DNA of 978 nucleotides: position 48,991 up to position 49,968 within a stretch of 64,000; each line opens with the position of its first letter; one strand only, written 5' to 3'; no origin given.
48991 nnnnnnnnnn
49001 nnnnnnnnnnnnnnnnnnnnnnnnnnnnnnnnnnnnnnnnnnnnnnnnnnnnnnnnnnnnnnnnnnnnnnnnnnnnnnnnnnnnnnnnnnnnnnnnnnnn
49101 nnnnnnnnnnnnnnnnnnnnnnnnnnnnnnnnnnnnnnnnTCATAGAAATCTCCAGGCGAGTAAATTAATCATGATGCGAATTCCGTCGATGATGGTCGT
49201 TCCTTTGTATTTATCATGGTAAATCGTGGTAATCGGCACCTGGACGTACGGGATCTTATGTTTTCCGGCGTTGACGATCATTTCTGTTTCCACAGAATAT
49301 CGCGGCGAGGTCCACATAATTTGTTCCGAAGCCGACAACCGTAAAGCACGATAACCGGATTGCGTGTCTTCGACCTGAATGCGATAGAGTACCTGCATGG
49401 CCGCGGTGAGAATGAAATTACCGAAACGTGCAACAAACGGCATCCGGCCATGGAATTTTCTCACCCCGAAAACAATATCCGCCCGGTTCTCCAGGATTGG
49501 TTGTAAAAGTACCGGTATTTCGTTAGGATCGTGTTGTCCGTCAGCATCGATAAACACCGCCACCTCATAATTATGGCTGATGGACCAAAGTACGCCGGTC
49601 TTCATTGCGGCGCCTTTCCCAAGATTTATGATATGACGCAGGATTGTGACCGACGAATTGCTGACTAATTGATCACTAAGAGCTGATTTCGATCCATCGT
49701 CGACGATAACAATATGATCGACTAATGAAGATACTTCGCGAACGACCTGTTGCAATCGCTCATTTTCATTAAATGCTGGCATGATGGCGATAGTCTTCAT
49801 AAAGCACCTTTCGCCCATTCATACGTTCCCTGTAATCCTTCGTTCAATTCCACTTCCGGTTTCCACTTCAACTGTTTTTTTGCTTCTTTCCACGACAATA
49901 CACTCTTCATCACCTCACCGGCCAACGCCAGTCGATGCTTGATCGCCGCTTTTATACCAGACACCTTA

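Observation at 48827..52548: Two polyprenol-phosphate GT2 modules with GtrA and DUF2304-like partners, and GT-C transferases elsewhere: an extracytoplasmic three-component glycosylation system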

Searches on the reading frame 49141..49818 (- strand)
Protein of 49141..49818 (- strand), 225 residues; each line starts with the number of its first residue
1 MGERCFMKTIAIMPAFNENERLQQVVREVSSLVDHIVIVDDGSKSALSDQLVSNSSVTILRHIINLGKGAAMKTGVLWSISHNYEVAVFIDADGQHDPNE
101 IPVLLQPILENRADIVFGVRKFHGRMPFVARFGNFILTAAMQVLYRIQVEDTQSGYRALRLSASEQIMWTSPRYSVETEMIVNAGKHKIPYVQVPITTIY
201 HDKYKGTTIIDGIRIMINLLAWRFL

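Call 3: search_protein_families(library=pfam, proteins=[window:49141-49818:-], max_evalue=0.01)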
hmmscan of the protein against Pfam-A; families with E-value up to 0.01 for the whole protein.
window:49141-49818:- (225 aa): 2 families
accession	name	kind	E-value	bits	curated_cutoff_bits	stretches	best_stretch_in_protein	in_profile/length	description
PF00535.33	Glycos_transf_2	-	4.6e-22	79.2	23.3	1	12-165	3-165/168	Glycosyl transferase family 2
PF13704.12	Glyco_tranf_2_4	-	0.007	17.3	27.5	0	17-92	2-80/98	Glycosyl transferase family 2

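Call 7: search_protein_families(library=ncbifam, proteins=[window:49141-49818:-], max_evalue=0.01)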
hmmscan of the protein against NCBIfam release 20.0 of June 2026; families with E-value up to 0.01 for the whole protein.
window:49141-49818:- (225 aa): 13 families
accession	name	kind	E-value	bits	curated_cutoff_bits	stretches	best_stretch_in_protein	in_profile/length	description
NF058614.1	PPMAGASynPpgS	equivalog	1.4e-27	96.6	370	1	11-219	4-219/226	polyprenyl-phospho-N-acetylgalactosaminyl synthase PpgS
TIGR04182.1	glyco_TIGR04182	equivalog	1.5e-26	93.5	325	1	11-219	4-214/293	S-layer glycoprotein N-glycosyltransferase AglJ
NF041391.1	DPhHxTase_Halo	equivalog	2.9e-14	52.6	375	1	13-211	1-193/213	dolichyl-phosphate hexose transferase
NF047588.1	GlcsyltransPgfSStrep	equivalog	9e-09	35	500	1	8-168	2-168/308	glycosyltransferase PgfS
TIGR01556.1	rhamnosyltran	subfamily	1.2e-07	31.2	200.55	1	18-112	6-101/281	rhamnosyltransferase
TIGR03937.1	PgaC_IcaA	equivalog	7.1e-07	28.5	422.3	1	12-111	50-153/407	poly-beta-1,6-N-acetyl-D-glucosamine synthase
NF010496.0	PRK13915.1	equivalog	8.8e-07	28.3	262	1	11-112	35-146/307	glucosyl-3-phosphoglycerate synthase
TIGR03965.1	mycofact_glyco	equivalog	6.6e-06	25.2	280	1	13-102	80-173/467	mycofactocin biosynthesis glycosyltransferase MftF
NF041875.1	EPS_EpsD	equivalog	6.7e-06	25.7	370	1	12-119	4-115/325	exopolysaccharide biosynthesis glycosyltransferase EpsD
NF007986.1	PRK10714.1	equivalog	1.1e-05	24.6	529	1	10-122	9-128/316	undecaprenyl-phosphate 4-deoxy-4-formamido-L-arabinose transferase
TIGR04283.1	glyco_like_mftF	equivalog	0.0001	22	182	1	12-119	4-109/221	TIGR04283 family arsenosugar biosynthesis glycosyltransferase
NF050113.1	gal_furan_GlfT1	equivalog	0.00047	19.5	330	1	24-103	19-99/290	galactofuranosyltransferase GlfT1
NF047683.1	TeichurnBiosyTuaG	equivalog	0.0016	18.2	400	0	11-111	10-114/252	teichuronic acid biosynthesis protein TuaG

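Call 8: search_solved_structures(query=window:49141-49818:-, max_evalue=0.001)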
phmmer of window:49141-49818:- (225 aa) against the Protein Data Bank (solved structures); distinct sequences matched with E-value up to 0.001: 9.
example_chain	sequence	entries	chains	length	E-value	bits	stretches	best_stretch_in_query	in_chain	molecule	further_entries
5mlz_A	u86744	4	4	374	1.3e-12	51.1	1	7-223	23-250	Dolichol monophosphate mannose synthase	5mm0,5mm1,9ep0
9bhc_C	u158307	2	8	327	4.1e-06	29.9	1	8-121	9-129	Undecaprenyl-phosphate 4-deoxy-4-formamido-L-arabinose transferase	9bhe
8vxh_A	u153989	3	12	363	5.3e-06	29.6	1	8-121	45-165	Undecaprenyl-phosphate 4-deoxy-4-formamido-L-arabinose transferase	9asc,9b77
9hwj_A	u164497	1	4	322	1.1e-05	28.5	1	8-121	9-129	Undecaprenyl-phosphate 4-deoxy-4-formamido-L-arabinose transferase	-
7pdo_A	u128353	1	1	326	0.00087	22.3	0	11-112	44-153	Glucosyl-3-phosphoglycerate synthase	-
7p5l_A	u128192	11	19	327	0.00088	22.3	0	11-112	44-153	Glucosyl-3-phosphoglycerate synthase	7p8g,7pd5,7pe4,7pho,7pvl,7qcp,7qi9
5eke_A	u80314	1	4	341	0.00094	22.2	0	11-134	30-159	Uncharacterized glycosyltransferase sll0501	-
5ekp_C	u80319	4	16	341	0.00094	22.2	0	11-134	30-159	Uncharacterized glycosyltransferase sll0501 | Glycosyltransferase sll0501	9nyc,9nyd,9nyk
9nye_A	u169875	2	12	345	0.00097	22.2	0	11-134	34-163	Glycosyltransferase sll0501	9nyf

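Call 20: find_homologous_proteins(query=window:49141-49818:-, max_evalue=1e-10)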
Query window:49141-49818:- (225 aa): 3453 proteins with E <= 1e-10 among 3724 candidates; the best 120 are listed.
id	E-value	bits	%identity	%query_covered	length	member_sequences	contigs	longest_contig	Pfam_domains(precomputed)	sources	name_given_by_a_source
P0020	2.7e-139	480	100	97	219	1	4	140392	PF00535.33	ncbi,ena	-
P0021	4.0e-109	381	76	97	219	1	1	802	PF00535.33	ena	-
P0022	8.1e-106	370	71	100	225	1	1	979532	PF00535.33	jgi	-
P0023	1.0e-105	370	73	97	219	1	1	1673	PF00535.33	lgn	-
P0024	2.8e-105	369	74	97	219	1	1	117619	PF00535.33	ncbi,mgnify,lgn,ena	ncbi:MAG: glycosyltransferase family 2 protein [Patescibacteria group bacterium]|mgnify:CR=1 FL=1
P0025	8.7e-105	367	73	97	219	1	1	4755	PF00535.33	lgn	-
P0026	1.9e-103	363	72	97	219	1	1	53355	PF13641.13,PF00535.33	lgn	-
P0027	3.5e-103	362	73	97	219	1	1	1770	PF00535.33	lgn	-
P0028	2.9e-100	352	71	96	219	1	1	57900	PF00535.33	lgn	-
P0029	3.8e-100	352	69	97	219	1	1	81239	PF13641.13,PF00535.33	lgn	-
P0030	3.3e-99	349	68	97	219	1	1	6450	PF13641.13,PF00535.33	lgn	-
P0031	4.6e-99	348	69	100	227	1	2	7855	PF00535.33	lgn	-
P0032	4.1e-98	345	68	97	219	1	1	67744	PF00535.33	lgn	-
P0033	4.2e-98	345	69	97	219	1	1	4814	PF00535.33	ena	-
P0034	7.3e-98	345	68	97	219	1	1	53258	PF00535.33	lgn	-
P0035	1.5e-97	343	67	97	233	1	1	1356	PF00535.33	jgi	-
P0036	2.0e-97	343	68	97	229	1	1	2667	PF00535.33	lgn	-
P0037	9.8e-97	341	70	97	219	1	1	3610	PF13641.13,PF00535.33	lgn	-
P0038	2.8e-96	339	70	97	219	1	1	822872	PF00535.33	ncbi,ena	-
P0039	4.2e-96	339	65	100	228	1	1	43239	PF00535.33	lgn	-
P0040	8.6e-96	338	66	97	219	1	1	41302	PF00535.33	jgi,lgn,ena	-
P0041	4.9e-95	335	65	97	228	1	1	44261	PF00535.33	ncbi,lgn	-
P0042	5.1e-95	335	67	97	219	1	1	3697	PF00535.33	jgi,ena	-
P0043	8.4e-95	334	67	97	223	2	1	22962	PF00535.33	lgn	-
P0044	1.5e-94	334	66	97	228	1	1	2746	PF00535.33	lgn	-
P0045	1.9e-94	333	66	97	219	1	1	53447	PF00535.33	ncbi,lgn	-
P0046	3.6e-94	332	66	97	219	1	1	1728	PF00535.33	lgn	-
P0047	3.0e-92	326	63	97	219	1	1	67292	PF13641.13,PF00535.33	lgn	-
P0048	4.9e-92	325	65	97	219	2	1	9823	PF00535.33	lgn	-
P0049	6.3e-90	319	66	97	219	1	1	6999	PF00535.33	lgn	-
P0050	4.7e-89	316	63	97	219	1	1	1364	PF00535.33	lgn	-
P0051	4.0e-88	313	63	97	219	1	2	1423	PF00535.33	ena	-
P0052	1.8e-87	311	63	97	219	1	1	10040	PF00535.33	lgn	-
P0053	1.9e-87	310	63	97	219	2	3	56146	PF00535.33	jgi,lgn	jgi:glycosyltransferase involved in cell wall biosynthesis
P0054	4.3e-87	309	61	97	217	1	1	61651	PF00535.33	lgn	-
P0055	7.6e-86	305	69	84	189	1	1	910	PF00535.33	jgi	jgi:glycosyltransferase involved in cell wall biosynthesis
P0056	9.9e-86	305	62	97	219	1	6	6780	PF00535.33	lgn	-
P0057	6.7e-85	302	61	97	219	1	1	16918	PF13641.13,PF00535.33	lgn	-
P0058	1.7e-84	301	61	97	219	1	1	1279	PF13641.13,PF00535.33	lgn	-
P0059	2.4e-84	300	62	97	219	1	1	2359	PF00535.33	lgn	-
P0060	6.4e-84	299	62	97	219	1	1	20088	PF13641.13,PF00535.33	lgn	-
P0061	3.4e-83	297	58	97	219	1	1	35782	PF13641.13,PF00535.33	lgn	-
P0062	3.1e-82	293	61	97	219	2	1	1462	PF00535.33,PF12804.14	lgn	-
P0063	1.1e-81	292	59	96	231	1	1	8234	PF00535.33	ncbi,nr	ncbi:MAG: glycosyltransferase family 2 protein [Candidatus Kerfeldbacteria bacterium]|nr:glycosyltra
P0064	3.1e-81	290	59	97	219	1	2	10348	PF00535.33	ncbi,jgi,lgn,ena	-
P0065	7.1e-80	286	60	97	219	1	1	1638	PF13641.13,PF00535.33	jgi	jgi:glycosyltransferase involved in cell wall biosynthesis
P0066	8.0e-80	286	58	97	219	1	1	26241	PF00535.33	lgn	-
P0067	6.1e-79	283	54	97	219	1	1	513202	PF00535.33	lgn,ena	-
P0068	1.1e-78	282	59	97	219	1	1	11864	PF00535.33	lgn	-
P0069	1.7e-78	281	54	97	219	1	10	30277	PF00535.33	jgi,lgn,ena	-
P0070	3.7e-78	280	57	97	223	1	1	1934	PF00535.33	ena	-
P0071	6.2e-78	279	58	97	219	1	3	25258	PF00535.33,PF12804.14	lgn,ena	-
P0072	2.3e-77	278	57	97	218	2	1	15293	PF00535.33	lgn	-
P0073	2.7e-77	277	57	97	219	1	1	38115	PF00535.33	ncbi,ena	-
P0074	3.9e-77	277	57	97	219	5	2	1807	PF00535.33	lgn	-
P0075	4.2e-77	277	58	97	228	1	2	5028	PF00535.33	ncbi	-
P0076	7.5e-77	276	59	97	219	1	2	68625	PF00535.33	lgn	-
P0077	8.8e-77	276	56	97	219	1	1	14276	PF13641.13,PF00535.33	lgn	-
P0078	1.0e-76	275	57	97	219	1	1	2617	PF00535.33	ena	-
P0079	4.3e-76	273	55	97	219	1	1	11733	PF00535.33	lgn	-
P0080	7.3e-76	273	56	97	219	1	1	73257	PF00535.33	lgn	-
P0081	1.6e-75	272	56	97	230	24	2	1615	PF00535.33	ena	-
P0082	7.0e-75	269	55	97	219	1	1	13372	PF00535.33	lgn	-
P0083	1.3e-74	269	55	96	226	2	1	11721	PF00535.33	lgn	-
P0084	1.5e-74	268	55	97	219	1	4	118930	PF00535.33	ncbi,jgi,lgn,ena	-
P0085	7.4e-74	266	56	97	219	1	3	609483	PF00535.33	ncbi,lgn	-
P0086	1.1e-73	265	54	97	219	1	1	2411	PF00535.33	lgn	-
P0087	8.6e-73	263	54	97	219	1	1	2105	PF00535.33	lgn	-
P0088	1.3e-72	262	75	68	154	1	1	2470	PF00535.33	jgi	jgi:glycosyltransferase involved in cell wall biosynthesis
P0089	1.7e-72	262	56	97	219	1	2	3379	PF00535.33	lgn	-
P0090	2.8e-72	261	56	97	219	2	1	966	PF00535.33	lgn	-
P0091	2.9e-71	258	54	97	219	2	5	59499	PF00535.33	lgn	-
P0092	6.9e-71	256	52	99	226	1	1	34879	PF00535.33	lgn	-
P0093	1.1e-70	256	54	97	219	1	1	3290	PF00535.33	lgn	-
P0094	3.3e-69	251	52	97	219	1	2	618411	PF00535.33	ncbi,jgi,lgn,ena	ncbi:MAG: glycosyltransferase family 2 protein [Patescibacteria group bacterium]|jgi:glycosyltransfe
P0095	3.0e-67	244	50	97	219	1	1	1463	PF00535.33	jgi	jgi:glycosyltransferase involved in cell wall biosynthesis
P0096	4.0e-67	244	53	97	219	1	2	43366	PF00535.33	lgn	-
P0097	4.5e-67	244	52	97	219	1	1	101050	PF00535.33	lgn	-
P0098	5.4e-67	244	52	96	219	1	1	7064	PF13641.13,PF00535.33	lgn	-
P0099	7.1e-67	243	50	100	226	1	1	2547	PF13641.13,PF00535.33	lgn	-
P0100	1.6e-66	242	52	97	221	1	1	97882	PF00535.33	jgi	jgi:glycosyltransferase involved in cell wall biosynthesis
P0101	9.9e-66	240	51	96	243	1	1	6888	PF13641.13,PF00535.33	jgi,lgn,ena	-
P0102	4.3e-65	237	52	96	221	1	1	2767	PF13641.13,PF00535.33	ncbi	-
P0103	9.3e-65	236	49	95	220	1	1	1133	PF13641.13,PF00535.33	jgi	jgi:glycosyltransferase involved in cell wall biosynthesis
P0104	1.0e-64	236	50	97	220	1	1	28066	PF00535.33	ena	-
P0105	2.9e-64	235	51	97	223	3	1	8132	PF13641.13,PF00535.33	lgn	-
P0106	5.9e-64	234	48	100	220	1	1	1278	PF10111.15,PF13641.13,PF00535.33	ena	-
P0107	6.3e-64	234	51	97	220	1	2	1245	PF13641.13,PF00535.33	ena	-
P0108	8.2e-64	233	52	94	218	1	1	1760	PF00535.33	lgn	-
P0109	1.0e-63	233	51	97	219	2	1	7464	PF13641.13,PF00535.33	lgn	-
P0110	1.3e-63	233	50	97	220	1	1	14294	PF13641.13,PF00535.33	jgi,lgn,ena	-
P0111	1.6e-63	232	50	97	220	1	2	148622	PF13641.13,PF00535.33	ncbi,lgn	-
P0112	2.1e-63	232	50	96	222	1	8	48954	PF13641.13,PF00535.33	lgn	-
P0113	3.1e-63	231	50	96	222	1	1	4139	PF13641.13,PF00535.33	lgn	-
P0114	5.0e-63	231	50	97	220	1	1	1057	PF13641.13,PF00535.33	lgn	-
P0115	7.5e-63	230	50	96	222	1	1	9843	PF13641.13,PF00535.33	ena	-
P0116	1.1e-62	230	49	95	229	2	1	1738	PF13641.13,PF00535.33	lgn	-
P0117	1.2e-62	229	49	96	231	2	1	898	PF00535.33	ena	-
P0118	1.2e-62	229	50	95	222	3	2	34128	PF13641.13,PF00535.33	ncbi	-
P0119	1.2e-62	229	48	97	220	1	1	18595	PF00535.33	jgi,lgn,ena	-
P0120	1.8e-62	229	52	95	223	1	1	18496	PF13641.13,PF00535.33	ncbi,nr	ncbi:glycosyltransferase family 2 protein [Candidatus Woesearchaeota archaeon]|nr:MAG: glycosyltrans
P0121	2.1e-62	229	47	97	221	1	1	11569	PF00535.33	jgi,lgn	-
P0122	2.6e-62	228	49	97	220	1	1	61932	PF13641.13,PF00535.33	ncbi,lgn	-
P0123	3.5e-62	228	50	97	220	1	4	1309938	PF00535.33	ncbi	ncbi:MAG: glycosyltransferase family 2 protein [Candidatus Kerfeldbacteria bacterium]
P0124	3.6e-62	228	47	97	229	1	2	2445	PF00535.33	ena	-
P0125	4.3e-62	228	52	97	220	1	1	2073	PF00535.33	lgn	-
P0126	4.7e-62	228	48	96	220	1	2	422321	PF13641.13,PF00535.33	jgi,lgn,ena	-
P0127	6.3e-62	227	50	96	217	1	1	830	PF00535.33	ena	-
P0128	8.8e-62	227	47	95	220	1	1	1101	PF13641.13,PF00535.33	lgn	-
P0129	1.0e-61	226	49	96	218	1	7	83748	PF13641.13,PF00535.33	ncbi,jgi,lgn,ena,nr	ncbi:MAG TPA: glycosyltransferase family 2 protein [Candidatus Nanoarchaeia archaeon]|nr:glycosyltra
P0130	1.4e-61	226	50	95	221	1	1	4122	PF00535.33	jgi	jgi:glycosyltransferase involved in cell wall biosynthesis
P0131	1.5e-61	226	50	97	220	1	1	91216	PF10111.15,PF13641.13,PF00535.33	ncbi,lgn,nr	ncbi:MAG: glycosyltransferase family 2 protein [bacterium]|nr:glycosyltransferase family 2 protein [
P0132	1.8e-61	226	50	97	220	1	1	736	PF13641.13,PF00535.33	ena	-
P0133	2.0e-61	225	50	97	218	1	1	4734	PF13641.13,PF00535.33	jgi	-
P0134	2.2e-61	225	47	100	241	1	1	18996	PF13641.13,PF00535.33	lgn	-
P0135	2.5e-61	225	48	96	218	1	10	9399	PF00535.33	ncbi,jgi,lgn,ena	-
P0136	3.2e-61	225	47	96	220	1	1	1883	PF00535.33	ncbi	-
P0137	3.7e-61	225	45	97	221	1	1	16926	PF00535.33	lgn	-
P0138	3.8e-61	225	47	97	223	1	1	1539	PF00535.33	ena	-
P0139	4.0e-61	224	46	96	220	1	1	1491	PF10111.15,PF00535.33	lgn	-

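Call 21: find_encoding_contigs(protein=P0020, flank=10000, max_places=4)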
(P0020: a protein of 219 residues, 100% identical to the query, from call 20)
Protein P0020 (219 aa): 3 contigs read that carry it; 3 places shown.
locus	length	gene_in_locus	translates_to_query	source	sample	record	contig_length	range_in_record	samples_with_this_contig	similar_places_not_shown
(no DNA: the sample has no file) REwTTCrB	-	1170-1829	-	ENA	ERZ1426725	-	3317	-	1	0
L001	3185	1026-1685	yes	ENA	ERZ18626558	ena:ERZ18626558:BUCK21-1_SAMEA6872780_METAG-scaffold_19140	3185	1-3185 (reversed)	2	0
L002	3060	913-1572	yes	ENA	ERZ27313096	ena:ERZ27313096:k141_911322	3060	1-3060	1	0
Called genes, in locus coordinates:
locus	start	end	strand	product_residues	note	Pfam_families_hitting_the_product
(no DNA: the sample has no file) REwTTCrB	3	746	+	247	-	?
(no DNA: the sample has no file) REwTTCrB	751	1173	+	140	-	PF01370:Epimerase, PF16363:GDP_Man_Dehyd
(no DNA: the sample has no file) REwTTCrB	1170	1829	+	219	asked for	PF00535:Glycos_transf_2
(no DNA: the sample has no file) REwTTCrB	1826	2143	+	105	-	PF10066:DUF2304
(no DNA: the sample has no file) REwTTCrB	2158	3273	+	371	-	PF13439:Glyco_transf_4, PF13579:Glyco_trans_4_4, PF20706:GT4-conflict (weak), PF00534:Glycos_transf_1, PF13692:Glyco_trans_1_4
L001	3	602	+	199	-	?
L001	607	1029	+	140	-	PF01370:Epimerase, PF16363:GDP_Man_Dehyd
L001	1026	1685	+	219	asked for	PF00535:Glycos_transf_2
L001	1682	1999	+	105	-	PF10066:DUF2304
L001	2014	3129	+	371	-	PF13439:Glyco_transf_4, PF13579:Glyco_trans_4_4, PF20706:GT4-conflict (weak), PF00534:Glycos_transf_1, PF13692:Glyco_trans_1_4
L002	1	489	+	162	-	?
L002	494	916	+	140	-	PF01370:Epimerase, PF16363:GDP_Man_Dehyd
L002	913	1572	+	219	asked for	PF00535:Glycos_transf_2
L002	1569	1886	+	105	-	PF10066:DUF2304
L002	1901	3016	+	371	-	PF13439:Glyco_transf_4, PF13579:Glyco_trans_4_4, PF20706:GT4-conflict (weak), PF00534:Glycos_transf_1, PF13692:Glyco_trans_1_4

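Call 30: find_encoding_contigs(protein=P0084, flank=10000, max_places=1)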
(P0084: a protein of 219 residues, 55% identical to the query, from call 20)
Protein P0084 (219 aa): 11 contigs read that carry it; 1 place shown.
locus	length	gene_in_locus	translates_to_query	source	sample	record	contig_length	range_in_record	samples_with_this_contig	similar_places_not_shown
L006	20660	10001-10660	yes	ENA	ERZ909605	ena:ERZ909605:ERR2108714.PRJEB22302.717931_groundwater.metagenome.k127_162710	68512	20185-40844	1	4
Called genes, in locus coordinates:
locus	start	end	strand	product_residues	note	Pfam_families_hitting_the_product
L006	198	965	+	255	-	-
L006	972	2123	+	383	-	PF13180:PDZ_2, PF17820:PDZ_6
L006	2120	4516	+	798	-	PF00082:Peptidase_S8, PF01839:FG-GAP (faint), PF13517:FG-GAP_3 (weak)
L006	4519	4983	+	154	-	PF04138:GtrA_DPMS_TM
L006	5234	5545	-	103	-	-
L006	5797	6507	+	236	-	PF00535:Glycos_transf_2, PF10111:Glyco_tranf_2_2 (weak)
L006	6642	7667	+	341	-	PF01073:3Beta_HSD, PF01370:Epimerase, PF02719:Polysacc_synt_2 (faint), PF04321:RmlD_sub_bind (weak), PF07993:NAD_binding_4 (weak), PF16363:GDP_Man_Dehyd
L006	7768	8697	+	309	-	PF01073:3Beta_HSD, PF01370:Epimerase, PF02719:Polysacc_synt_2, PF04321:RmlD_sub_bind, PF07993:NAD_binding_4 (faint), PF13460:NAD_binding_10 (weak), PF16363:GDP_Man_Dehyd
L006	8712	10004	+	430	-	PF01210:NAD_Gly3P_dh_N (faint), PF02558:ApbA (faint), PF03446:NAD_binding_2, PF03721:UDPG_MGDP_dh_N, PF00984:UDPG_MGDP_dh, PF03720:UDPG_MGDP_dh_C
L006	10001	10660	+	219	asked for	PF00535:Glycos_transf_2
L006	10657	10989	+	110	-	PF10066:DUF2304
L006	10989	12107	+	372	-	PF13439:Glyco_transf_4, PF20706:GT4-conflict (faint), PF00534:Glycos_transf_1, PF13692:Glyco_trans_1_4, PF13524:Glyco_trans_1_2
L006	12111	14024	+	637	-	PF13522:GATase_6, PF13537:GATase_7, PF00733:Asn_synthase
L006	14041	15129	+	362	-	PF13489:Methyltransf_23, PF08003:Methyltransf_9 (weak), PF13847:Methyltransf_31, PF08241:Methyltransf_11, PF08242:Methyltransf_12, PF13649:Methyltransf_25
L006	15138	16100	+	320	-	PF13439:Glyco_transf_4, PF00534:Glycos_transf_1, PF13692:Glyco_trans_1_4, PF13524:Glyco_trans_1_2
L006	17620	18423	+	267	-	PF00535:Glycos_transf_2, PF10111:Glyco_tranf_2_2, PF13641:Glyco_tranf_2_3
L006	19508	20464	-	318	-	PF00535:Glycos_transf_2, PF10111:Glyco_tranf_2_2 (weak), PF13641:Glyco_tranf_2_3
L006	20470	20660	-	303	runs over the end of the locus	PF00535:Glycos_transf_2, PF13641:Glyco_tranf_2_3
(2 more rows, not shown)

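Call 31: find_encoding_contigs(protein=P0094, flank=10000, max_places=1)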
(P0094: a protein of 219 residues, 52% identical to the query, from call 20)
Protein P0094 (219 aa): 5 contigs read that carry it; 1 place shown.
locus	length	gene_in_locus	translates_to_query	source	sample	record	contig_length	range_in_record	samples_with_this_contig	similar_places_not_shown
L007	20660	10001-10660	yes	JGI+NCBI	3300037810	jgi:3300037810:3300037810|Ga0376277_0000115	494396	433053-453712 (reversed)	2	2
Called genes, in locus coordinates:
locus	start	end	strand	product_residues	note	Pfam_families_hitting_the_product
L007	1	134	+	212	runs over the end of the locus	-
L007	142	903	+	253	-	-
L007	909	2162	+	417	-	PF13365:Trypsin_2 (faint), PF13180:PDZ_2, PF17820:PDZ_6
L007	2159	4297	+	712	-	PF00082:Peptidase_S8, PF01839:FG-GAP (faint), PF13517:FG-GAP_3 (weak)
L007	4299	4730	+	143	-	PF04138:GtrA_DPMS_TM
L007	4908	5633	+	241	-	PF00535:Glycos_transf_2, PF10111:Glyco_tranf_2_2, PF13641:Glyco_tranf_2_3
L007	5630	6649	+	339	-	PF01073:3Beta_HSD (weak), PF01370:Epimerase, PF16363:GDP_Man_Dehyd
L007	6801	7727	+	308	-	PF01073:3Beta_HSD, PF01370:Epimerase, PF02719:Polysacc_synt_2, PF04321:RmlD_sub_bind, PF13460:NAD_binding_10 (weak), PF16363:GDP_Man_Dehyd, PF07993:NAD_binding_4 (weak)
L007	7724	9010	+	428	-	PF02558:ApbA (weak), PF03446:NAD_binding_2, PF03721:UDPG_MGDP_dh_N, PF00984:UDPG_MGDP_dh, PF03720:UDPG_MGDP_dh_C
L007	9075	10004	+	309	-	PF01073:3Beta_HSD, PF01370:Epimerase, PF02719:Polysacc_synt_2, PF04321:RmlD_sub_bind, PF05368:NmrA (weak), PF13460:NAD_binding_10, PF16363:GDP_Man_Dehyd, PF07993:NAD_binding_4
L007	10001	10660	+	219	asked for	PF00535:Glycos_transf_2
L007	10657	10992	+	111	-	PF10066:DUF2304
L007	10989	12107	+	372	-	PF13439:Glyco_transf_4, PF00534:Glycos_transf_1, PF13692:Glyco_trans_1_4, PF13524:Glyco_trans_1_2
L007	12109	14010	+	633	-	PF13522:GATase_6, PF13537:GATase_7, PF00733:Asn_synthase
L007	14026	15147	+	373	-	PF13439:Glyco_transf_4, PF13579:Glyco_trans_4_4 (faint), PF00534:Glycos_transf_1, PF13692:Glyco_trans_1_4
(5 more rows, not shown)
